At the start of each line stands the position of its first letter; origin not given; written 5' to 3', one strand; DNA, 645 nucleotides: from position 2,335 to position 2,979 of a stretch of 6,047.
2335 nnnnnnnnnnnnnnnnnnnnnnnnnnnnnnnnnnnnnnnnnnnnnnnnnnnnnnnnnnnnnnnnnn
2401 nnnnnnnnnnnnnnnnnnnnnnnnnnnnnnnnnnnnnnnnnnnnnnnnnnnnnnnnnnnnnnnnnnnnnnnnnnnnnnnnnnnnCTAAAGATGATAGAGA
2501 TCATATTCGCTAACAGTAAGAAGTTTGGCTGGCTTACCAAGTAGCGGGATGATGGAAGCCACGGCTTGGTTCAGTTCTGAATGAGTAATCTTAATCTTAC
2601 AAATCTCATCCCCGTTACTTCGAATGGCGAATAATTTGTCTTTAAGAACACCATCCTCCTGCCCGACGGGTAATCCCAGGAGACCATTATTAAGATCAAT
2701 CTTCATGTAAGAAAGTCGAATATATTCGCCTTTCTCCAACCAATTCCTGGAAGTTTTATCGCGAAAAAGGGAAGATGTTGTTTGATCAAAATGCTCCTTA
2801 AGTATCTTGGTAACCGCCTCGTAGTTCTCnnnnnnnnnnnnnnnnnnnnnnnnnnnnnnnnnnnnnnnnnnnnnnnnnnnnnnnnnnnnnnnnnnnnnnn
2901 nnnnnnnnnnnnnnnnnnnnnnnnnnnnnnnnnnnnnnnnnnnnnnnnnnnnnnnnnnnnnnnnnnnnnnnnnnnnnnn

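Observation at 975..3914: Four-gene, translationally coupled module of unrecognisable proteins: candidate novel envelope-associated system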

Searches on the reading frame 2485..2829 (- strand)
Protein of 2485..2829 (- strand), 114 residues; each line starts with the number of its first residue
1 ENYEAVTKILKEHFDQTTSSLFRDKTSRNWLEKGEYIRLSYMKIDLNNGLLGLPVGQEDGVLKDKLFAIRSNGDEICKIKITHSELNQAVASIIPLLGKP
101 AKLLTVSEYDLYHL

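Call 33: predict_structure(alignment_id=A6)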
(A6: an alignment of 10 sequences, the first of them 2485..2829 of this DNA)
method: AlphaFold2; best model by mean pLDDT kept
length: 114 residues; sequences in the alignment: 10
mean_pLDDT: 68.5   pTM: 0.61
mean pLDDT of the five models: 68.5, 62.4, 57.2, 53.9, 37.1
residues with pLDDT >= 90: 0; 70-90: 52; 50-70: 53; < 50: 9
segments of 3 or more residues with pLDDT < 50: 1-7
pLDDT, mean of each block of 10 residues (from residue 1): 46 58 54 79 63 62 82 86 66 78 72 87
secondary structure, 60 per line:
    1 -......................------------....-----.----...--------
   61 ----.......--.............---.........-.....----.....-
elements in order: H2-23 E36-39 E50-52 E65-71 E74-86 E90-98 H100-104 E109-113

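Call 35: fold_search(model_id=the predicted structure, library=pdb)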
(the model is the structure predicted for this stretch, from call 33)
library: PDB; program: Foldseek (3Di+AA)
matches with E <= 10: 754; with E <= 0.001: 0
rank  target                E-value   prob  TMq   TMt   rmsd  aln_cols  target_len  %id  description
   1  7vw7_F                3.0e-02  0.93  0.39  0.12   4.6        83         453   16  Crystal structure of the 2 ADP-AlF4-bound V1 complex (released 2022-06-22)
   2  8igw_E                4.8e-02  0.63  0.27  0.09   9.3        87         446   15  Hexameric Ring Complex of Engineered V1-ATPase bound to 4 ADPs: A3(De)3_(ADP)3cat,1non-cat, Hexameric Ring Complex of  (released 2023-07-12)
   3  8igw_F                6.9e-02  0.51  0.28  0.09   9.1        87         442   15  Hexameric Ring Complex of Engineered V1-ATPase bound to 4 ADPs: A3(De)3_(ADP)3cat,1non-cat, Hexameric Ring Complex of  (released 2023-07-12)
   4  6tdu_AC               7.4e-02  0.96  0.46  0.12   4.1        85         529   16  Cryo-EM structure of Euglena gracilis mitochondrial ATP synthase, full dimer, rotational states 1 (released 2019-11-27)
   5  8edr_A                7.9e-02  0.30  0.27  0.09   9.2        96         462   10  E. coli pyruvate kinase (PykF) P70Q (released 2022-11-16)
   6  7coq_E                8.9e-02  0.72  0.31  0.10   4.8        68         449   19  Hexameric Ring Complex of Engineered V1-ATPase bound to AMP-PNP: A3(De)3_(ANP)1cat (released 2021-08-11)
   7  8edq_B                8.9e-02  0.30  0.27  0.09   9.3        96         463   10  E. coli pyruvate kinase (PykF) I264F (released 2022-11-16)
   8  8igw_K                9.4e-02  0.47  0.27  0.09   9.2        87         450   15  Hexameric Ring Complex of Engineered V1-ATPase bound to 4 ADPs: A3(De)3_(ADP)3cat,1non-cat, Hexameric Ring Complex of  (released 2023-07-12)
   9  5b0o_C                9.4e-02  0.41  0.35  0.11  17.4       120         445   14  Structure of the FliH-FliI complex (released 2016-03-23)
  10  8igw_L                1.0e-01  0.44  0.28  0.09   9.2        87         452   15  Hexameric Ring Complex of Engineered V1-ATPase bound to 4 ADPs: A3(De)3_(ADP)3cat,1non-cat, Hexameric Ring Complex of  (released 2023-07-12)
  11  8igw_D                1.1e-01  0.60  0.31  0.10   4.9        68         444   19  Hexameric Ring Complex of Engineered V1-ATPase bound to 4 ADPs: A3(De)3_(ADP)3cat,1non-cat, Hexameric Ring Complex of  (released 2023-07-12)
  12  5zea_E                1.1e-01  0.54  0.29  0.10   5.1        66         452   18  Crystal structure of the nucleotide-free mutant A3B3 (released 2019-02-06)
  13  7dqe_E                1.1e-01  0.90  0.44  0.13   3.8        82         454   13  Crystal structure of the ADP-bound mutant A(S23C)3B(N64C)3 complex from enterococcus hirae V-ATPase (released 2021-12-29)
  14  7coq_D                1.1e-01  0.82  0.35  0.11   4.0        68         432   19  Hexameric Ring Complex of Engineered V1-ATPase bound to AMP-PNP: A3(De)3_(ANP)1cat (released 2021-08-11)
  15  6xby_D                1.1e-01  0.54  0.36  0.12   6.4        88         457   10  Cryo-EM structure of V-ATPase from bovine brain, state 2 (released 2020-08-19)
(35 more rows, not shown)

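Call 36: search_protein_representatives(alignment_id=A6)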
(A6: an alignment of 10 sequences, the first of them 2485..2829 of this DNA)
Query: 10 sequences, 114 profile positions. Proteins with E-value up to 0.001 (for the whole library): 56; up to 1e-10: 30; up to 1e-30: 10. The best 56 are listed.
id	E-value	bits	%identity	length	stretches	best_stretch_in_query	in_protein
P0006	1.0e-55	202.6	-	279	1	1-114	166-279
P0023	2.8e-53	194.7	-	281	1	1-114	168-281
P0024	1.9e-46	172.7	-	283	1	2-114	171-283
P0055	8.1e-43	161.0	-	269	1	2-114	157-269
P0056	8.4e-37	141.6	-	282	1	5-114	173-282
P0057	6.2e-36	138.8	-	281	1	2-114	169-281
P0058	6.8e-36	138.7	-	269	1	2-114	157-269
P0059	6.7e-35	135.5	-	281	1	2-114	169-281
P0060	1.5e-32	127.9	-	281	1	2-114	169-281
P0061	1.5e-31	124.6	-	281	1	2-114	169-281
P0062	1.6e-30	121.4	-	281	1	3-113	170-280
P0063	4.6e-28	113.5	-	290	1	2-112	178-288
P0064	5.4e-27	110.0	-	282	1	2-113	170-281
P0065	5.5e-27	110.0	-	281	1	2-114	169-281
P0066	1.3e-24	102.4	-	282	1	2-114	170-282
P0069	1.4e-21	92.6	-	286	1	2-114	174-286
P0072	6.3e-20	87.2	-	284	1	1-111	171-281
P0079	5.0e-14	68.2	-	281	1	2-108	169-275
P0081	9.5e-11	57.6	-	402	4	44-93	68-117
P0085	1.3e-07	47.5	-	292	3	45-99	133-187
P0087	6.3e-07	45.3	-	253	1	40-104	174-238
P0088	8.3e-07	45.0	-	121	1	43-104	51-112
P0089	1.1e-06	44.6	-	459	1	40-104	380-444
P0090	2.1e-06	43.7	-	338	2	39-95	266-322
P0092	4.5e-06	42.6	-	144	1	6-98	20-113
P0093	2.4e-05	40.2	-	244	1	40-105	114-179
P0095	4.8e-05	39.3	-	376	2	43-93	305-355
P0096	5.2e-05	39.1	-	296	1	39-99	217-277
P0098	6.6e-05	38.8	-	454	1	40-105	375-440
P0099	9.3e-05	38.3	-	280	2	42-104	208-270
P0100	1.3e-04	37.8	-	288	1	43-97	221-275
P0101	1.6e-04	37.6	-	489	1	42-104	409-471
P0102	1.6e-04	37.6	-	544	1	42-105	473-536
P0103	2.5e-04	36.9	-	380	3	25-97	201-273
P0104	3.1e-04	36.7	-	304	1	33-111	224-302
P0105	5.3e-04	35.9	-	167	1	44-101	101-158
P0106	7.9e-04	35.4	-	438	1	42-104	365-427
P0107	8.3e-04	35.3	-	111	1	45-104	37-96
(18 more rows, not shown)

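Call 37: search_protein_families(library=pfam, proteins=[P0081, P0085, P0087, P0089, P0090, P0093, P0095, P0096, P0098, P0099], max_evalue=0.01)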
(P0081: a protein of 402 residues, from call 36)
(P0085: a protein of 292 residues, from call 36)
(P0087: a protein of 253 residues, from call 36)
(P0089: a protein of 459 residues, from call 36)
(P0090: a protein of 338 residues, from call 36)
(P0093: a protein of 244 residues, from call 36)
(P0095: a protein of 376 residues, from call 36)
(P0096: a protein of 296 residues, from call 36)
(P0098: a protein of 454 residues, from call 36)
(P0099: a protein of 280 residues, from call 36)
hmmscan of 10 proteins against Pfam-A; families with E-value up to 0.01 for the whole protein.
P0081 (402 aa): 2 families
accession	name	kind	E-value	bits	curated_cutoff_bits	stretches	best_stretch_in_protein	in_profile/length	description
PF16538.11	FlgT_C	-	5.2e-06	27.3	27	0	247-273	2-28/77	Flagellar assembly protein T, C-terminal domain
PF04085.20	MreC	-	0.00015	22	28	0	70-104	8-40/147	Rod shape-determining protein MreC, barrel core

P0085 (292 aa): 1 family
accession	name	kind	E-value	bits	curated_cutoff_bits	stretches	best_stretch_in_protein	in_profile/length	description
PF16538.11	FlgT_C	-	1.7e-05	25.6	27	0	61-87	6-32/77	Flagellar assembly protein T, C-terminal domain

P0087 (253 aa): 0 families

P0089 (459 aa): 1 family
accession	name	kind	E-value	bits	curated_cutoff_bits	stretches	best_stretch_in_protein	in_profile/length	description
PF17370.7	DUF5392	-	0.002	18.7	25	0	296-342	64-110/139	Family of unknown function (DUF5392)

P0090 (338 aa): 7 families
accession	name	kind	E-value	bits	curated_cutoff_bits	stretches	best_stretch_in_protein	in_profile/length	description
PF11551.14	Omp28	-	9.1e-05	22.8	34.9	0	234-294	43-103/171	Outer membrane protein Omp28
PF07317.18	PilZN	-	0.00017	21.9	23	0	152-213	20-79/107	Flagellar regulator YcgR, PilZN domain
PF02609.21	Exonuc_VII_S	-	0.00075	19.9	24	1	38-79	4-45/52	Exonuclease VII small subunit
PF16538.11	FlgT_C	-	0.0014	19.5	27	0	180-208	4-32/77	Flagellar assembly protein T, C-terminal domain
PF14662.11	KASH_CCD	-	0.0059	17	43.3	1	28-156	20-140/191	Coiled-coil region of CCDC155 or KASH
PF23432.1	DUF7118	-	0.0089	15.7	27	0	20-154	12-145/357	Domain of unknown function (DUF7118)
PF16454.10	PI3K_P85_iSH2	-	0.0097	15.9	31.5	0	39-155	12-125/161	Phosphatidylinositol 3-kinase regulatory subunit P85 inter-SH2 domain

P0093 (244 aa): 0 families

P0095 (376 aa): 0 families

P0096 (296 aa): 0 families

P0098 (454 aa): 0 families

P0099 (280 aa): 1 family
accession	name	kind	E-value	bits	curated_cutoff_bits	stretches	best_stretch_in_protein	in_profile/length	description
PF13166.12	AAA_13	-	0.0026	17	36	1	3-187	272-445/713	AAA domain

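Call 38: search_protein_families(library=pfam, proteins=[P0100, P0101, P0102, P0103, P0104, P0105, P0106, P0107, P0088, P0092], max_evalue=0.01)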
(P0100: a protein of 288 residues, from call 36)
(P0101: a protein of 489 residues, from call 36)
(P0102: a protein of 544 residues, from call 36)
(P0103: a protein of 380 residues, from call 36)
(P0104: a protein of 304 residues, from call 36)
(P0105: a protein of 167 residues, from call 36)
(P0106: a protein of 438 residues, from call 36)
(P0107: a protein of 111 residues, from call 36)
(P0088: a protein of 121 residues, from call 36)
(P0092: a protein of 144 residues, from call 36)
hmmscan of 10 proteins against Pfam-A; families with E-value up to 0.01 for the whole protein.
P0100 (288 aa): 2 families
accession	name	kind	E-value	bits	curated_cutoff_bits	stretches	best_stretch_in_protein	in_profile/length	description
PF04612.17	T2SSM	-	0.002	18.8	27.8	0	11-78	18-85/160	Type II secretion system (T2SS), protein M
PF08614.16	ATG16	-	0.0083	16.8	33.7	0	32-103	113-187/200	Autophagy protein 16 (ATG16)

P0101 (489 aa): 0 families

P0102 (544 aa): 0 families

P0103 (380 aa): 0 families

P0104 (304 aa): 3 families
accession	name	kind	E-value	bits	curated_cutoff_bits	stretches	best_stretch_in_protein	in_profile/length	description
PF21007.2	FBF1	-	1.3e-05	24.4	45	1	51-195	333-476/524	Fas-binding factor 1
PF24319.2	DUF7491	-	0.00018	22.1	30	1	60-136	15-87/90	Coiled-coil region of unknown function (DUF7491)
PF25526.1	LIP-1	-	0.0019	18.1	34.1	1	50-183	15-140/250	Liprin-alpha-like coiled coil domain 2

P0105 (167 aa): 0 families

P0106 (438 aa): 1 family
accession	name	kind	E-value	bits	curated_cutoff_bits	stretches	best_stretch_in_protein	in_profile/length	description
PF06705.16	SF-assemblin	-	0.0007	19.5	30.6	1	220-305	114-199/247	SF-assemblin/beta giardin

P0107 (111 aa): 0 families

P0088 (121 aa): 0 families

P0092 (144 aa): 0 families

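Call 40: find_encoding_contigs(protein=P0104, flank=8000, max_places=2)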
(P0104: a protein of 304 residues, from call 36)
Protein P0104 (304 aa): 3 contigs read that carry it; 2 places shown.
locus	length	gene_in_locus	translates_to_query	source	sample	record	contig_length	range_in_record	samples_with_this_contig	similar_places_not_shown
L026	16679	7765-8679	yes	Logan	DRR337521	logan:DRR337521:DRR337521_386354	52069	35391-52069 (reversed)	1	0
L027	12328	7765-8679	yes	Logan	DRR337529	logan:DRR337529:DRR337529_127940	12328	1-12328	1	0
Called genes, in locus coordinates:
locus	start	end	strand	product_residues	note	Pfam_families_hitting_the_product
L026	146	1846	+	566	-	PF02463:SMC_N (faint), PF00005:ABC_tran, PF01061:ABC2_membrane, PF12698:ABC2_membrane_3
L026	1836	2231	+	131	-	-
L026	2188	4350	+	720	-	-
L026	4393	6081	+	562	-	PF00920:ILVD_EDD_N, PF24877:ILV_EDD_C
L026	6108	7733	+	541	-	PF00342:PGI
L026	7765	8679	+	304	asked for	PF21007:FBF1 (weak)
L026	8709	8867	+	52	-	-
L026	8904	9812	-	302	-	PF13177:DNA_pol3_delta2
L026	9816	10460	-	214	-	PF02223:Thymidylate_kin, PF13521:AAA_28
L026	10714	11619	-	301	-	PF00132:Hexapep (faint)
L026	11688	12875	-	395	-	-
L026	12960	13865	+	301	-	PF01370:Epimerase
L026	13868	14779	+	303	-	PF02899:Phage_int_SAM_1, PF13102:Phage_int_SAM_5, PF13495:Phage_int_SAM_4 (weak), PF00589:Phage_integrase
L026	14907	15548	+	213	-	PF12697:Abhydrolase_6 (faint)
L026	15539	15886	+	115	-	PF00226:DnaJ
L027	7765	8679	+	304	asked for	PF21007:FBF1 (weak)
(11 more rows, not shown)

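Call 41: find_encoding_contigs(protein=P0099, flank=8000, max_places=2)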
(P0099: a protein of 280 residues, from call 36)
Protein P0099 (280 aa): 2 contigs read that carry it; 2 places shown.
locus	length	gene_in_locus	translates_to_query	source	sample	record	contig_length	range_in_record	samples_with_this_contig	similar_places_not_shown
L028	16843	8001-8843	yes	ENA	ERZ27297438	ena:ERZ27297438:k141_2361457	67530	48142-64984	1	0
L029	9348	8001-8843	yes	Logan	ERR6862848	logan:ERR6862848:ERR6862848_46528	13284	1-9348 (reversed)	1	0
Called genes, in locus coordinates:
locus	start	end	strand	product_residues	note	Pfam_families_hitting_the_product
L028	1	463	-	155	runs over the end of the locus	PF00156:Pribosyltran (weak)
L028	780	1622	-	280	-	PF00795:CN_hydrolase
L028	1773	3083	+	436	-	PF00155:Aminotran_1_2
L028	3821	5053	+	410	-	PF03739:LptF_LptG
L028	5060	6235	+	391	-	PF03739:LptF_LptG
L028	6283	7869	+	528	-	PF20154:LNT_N, PF00795:CN_hydrolase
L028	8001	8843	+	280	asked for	-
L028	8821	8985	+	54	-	-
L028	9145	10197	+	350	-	PF06723:MreB_Mbl, PF00022:Actin (weak), PF00012:HSP70, PF14450:FtsA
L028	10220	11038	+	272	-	PF04085:MreC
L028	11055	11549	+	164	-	-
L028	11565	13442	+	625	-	PF03717:PBP_dimer, PF00905:Transpeptidase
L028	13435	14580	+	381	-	PF01098:FTSW_RODA_SPOVE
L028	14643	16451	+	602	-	PF19864:Radical_SAM_N2, PF04055:Radical_SAM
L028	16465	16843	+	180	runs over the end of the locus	PF01288:HPPK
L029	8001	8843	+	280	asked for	-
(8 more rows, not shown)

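Call 56: find_encoding_contigs(protein=P0079, flank=8000, max_places=2)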
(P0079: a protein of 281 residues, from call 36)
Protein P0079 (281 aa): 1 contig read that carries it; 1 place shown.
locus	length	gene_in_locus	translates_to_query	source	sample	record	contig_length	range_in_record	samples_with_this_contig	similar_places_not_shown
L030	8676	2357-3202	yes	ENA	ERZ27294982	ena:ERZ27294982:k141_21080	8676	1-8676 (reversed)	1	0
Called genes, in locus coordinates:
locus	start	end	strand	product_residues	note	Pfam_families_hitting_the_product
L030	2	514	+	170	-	?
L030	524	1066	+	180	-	PF02245:Pur_DNA_glyco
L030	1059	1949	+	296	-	PF01370:Epimerase, PF02719:Polysacc_synt_2 (faint), PF04321:RmlD_sub_bind, PF16363:GDP_Man_Dehyd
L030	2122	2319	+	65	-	-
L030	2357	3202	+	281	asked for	-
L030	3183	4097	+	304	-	-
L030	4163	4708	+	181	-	-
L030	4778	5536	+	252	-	PF00535:Glycos_transf_2, PF13641:Glyco_tranf_2_3 (weak)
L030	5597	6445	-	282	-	PF11412:DsbD_N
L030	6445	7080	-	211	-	PF01612:DNA_pol_A_exo1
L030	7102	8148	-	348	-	PF12706:Lactamase_B_2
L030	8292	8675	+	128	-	?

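Call 57: find_encoding_contigs(protein=P0072, flank=8000, max_places=2)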
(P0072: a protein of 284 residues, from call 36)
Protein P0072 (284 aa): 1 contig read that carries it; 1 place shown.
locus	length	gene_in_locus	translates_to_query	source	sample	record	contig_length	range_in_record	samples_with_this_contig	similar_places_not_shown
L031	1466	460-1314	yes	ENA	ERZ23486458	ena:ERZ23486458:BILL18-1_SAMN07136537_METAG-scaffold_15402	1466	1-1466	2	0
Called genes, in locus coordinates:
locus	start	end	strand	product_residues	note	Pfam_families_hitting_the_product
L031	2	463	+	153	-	?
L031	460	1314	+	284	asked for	-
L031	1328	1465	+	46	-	?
